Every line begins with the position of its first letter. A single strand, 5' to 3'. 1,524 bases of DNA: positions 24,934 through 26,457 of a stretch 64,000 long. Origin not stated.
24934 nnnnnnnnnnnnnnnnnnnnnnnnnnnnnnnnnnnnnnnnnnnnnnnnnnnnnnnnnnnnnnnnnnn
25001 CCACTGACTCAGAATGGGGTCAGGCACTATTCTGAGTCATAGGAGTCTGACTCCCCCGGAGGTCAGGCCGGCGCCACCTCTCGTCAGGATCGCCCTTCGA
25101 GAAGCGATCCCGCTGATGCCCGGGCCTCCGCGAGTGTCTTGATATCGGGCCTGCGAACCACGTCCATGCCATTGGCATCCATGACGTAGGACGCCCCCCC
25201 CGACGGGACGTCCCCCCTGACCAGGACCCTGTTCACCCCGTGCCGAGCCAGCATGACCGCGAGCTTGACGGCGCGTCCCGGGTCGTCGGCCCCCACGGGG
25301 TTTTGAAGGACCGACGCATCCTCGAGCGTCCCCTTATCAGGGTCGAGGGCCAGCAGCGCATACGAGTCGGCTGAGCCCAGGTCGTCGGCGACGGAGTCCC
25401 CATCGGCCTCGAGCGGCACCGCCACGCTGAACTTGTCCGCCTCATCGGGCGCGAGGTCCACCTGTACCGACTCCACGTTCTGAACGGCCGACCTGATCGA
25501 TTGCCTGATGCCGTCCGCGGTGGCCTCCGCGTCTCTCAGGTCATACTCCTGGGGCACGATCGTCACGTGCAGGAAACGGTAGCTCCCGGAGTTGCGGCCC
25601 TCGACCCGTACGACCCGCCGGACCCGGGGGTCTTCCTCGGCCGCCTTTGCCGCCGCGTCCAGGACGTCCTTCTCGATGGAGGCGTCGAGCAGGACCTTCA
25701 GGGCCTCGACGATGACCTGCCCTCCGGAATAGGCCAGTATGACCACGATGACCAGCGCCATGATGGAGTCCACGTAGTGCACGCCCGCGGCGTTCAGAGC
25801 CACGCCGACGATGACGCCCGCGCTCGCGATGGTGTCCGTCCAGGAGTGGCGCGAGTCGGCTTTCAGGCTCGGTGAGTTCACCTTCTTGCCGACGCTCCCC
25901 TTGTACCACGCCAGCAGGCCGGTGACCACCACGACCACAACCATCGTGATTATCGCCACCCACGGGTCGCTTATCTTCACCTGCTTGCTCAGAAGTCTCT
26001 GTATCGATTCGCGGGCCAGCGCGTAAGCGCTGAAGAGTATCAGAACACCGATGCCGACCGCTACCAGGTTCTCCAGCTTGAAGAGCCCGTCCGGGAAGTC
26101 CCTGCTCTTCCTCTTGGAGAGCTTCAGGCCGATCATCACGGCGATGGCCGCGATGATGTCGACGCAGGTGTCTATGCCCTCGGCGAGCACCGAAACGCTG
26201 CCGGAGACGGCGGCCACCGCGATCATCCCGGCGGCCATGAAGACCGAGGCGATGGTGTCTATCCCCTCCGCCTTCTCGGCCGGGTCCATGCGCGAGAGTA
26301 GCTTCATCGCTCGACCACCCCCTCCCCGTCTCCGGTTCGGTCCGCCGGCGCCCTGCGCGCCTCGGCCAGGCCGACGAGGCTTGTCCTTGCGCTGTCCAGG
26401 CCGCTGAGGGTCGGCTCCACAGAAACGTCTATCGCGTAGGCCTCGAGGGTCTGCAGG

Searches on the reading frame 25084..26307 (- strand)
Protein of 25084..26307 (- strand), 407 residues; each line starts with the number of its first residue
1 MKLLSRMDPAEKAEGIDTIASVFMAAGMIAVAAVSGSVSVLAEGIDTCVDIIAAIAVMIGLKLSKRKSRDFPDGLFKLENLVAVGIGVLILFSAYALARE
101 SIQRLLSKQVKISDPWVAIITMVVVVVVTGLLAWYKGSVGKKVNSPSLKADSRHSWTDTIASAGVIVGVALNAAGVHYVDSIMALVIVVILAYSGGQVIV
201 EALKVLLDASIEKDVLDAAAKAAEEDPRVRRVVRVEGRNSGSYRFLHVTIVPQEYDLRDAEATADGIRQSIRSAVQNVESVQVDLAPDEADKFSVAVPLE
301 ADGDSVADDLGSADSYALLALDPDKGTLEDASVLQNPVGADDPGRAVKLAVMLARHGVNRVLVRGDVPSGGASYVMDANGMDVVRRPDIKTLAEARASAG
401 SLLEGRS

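Call 10: search_protein_families(library=pfam, proteins=[window:25084-26307:-])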
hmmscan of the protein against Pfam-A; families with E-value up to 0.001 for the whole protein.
window:25084-26307:- (407 aa): 2 families
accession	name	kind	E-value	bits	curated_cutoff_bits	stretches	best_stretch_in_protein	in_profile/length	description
PF01545.26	Cation_efflux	-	1.1e-38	133.4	26.6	1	19-207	6-198/198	Cation efflux family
PF16916.11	ZT_dimer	-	1.3e-05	25.6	26.7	1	214-282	4-72/78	Dimerisation domain of Zinc Transporter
